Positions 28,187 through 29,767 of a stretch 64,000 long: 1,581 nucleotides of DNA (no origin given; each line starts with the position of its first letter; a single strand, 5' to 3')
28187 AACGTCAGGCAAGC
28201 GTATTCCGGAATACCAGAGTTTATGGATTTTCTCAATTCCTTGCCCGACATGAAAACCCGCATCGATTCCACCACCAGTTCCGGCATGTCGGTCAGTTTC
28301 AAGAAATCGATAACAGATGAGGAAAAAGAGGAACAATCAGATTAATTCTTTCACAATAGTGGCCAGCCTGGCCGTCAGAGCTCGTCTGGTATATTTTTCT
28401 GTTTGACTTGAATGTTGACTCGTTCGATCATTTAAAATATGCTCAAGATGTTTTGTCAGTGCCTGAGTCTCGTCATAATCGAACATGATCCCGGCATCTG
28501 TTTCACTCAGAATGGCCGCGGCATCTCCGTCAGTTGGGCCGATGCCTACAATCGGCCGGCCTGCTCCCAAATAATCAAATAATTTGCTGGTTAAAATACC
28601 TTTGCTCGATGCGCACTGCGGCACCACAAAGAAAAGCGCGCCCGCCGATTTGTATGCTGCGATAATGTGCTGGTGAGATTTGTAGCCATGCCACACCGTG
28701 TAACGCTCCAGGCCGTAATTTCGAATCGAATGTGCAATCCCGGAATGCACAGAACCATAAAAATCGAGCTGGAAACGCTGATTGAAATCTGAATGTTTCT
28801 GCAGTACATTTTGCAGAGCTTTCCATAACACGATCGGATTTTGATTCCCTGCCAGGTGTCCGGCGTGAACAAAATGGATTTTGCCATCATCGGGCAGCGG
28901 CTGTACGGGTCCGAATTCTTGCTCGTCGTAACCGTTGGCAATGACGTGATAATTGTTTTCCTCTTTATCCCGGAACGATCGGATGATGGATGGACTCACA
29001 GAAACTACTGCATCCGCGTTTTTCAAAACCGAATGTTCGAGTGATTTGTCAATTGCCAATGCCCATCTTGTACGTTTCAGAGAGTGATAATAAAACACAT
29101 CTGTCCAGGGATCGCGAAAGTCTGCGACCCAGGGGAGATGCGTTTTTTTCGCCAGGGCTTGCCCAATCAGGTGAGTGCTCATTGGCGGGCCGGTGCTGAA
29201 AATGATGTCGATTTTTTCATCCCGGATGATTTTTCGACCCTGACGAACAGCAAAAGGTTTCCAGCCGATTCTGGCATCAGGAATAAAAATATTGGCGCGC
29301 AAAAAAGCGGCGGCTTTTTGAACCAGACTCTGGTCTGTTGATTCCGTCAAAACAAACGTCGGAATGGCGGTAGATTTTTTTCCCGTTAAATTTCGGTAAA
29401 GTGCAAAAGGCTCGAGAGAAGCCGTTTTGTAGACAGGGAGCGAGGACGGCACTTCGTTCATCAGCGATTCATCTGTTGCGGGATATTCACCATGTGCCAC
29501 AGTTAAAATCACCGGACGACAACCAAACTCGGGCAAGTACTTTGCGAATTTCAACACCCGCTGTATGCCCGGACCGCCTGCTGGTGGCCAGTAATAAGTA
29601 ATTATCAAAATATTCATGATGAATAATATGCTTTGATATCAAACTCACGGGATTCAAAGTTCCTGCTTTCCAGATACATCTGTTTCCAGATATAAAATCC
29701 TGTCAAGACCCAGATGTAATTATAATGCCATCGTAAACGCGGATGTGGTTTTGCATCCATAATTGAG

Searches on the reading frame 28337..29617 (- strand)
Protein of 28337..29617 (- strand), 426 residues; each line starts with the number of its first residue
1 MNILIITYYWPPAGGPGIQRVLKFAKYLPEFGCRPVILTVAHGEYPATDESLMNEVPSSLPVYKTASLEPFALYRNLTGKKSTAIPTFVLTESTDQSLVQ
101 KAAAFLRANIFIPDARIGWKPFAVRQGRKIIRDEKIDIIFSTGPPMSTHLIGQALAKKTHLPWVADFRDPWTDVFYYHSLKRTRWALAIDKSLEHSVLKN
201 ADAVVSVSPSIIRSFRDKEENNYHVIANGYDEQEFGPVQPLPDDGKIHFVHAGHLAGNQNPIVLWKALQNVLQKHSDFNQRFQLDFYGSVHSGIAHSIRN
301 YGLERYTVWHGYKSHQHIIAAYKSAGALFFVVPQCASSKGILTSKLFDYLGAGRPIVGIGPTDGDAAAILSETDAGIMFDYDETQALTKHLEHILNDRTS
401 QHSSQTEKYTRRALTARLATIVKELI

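Call 54: search_protein_families(library=pfam, proteins=[window:28337-29617:-])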
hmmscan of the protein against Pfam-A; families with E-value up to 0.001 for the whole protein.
window:28337-29617:- (426 aa): 4 families
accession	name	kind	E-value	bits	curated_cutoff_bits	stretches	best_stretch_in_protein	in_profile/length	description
PF13439.12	Glyco_transf_4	-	1.4e-13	51.7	28.5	1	97-233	32-169/170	Glycosyltransferase Family 4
PF13579.12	Glyco_trans_4_4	-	2.4e-11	44.6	29.7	1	20-229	6-158/158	Glycosyl transferase 4-like domain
PF00534.26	Glycos_transf_1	-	1.2e-06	28.6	26.4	1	239-410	8-169/172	Glycosyl transferases group 1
PF13692.12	Glyco_trans_1_4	-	3.8e-06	27.6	27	1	248-397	3-142/142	Glycosyl transferases group 1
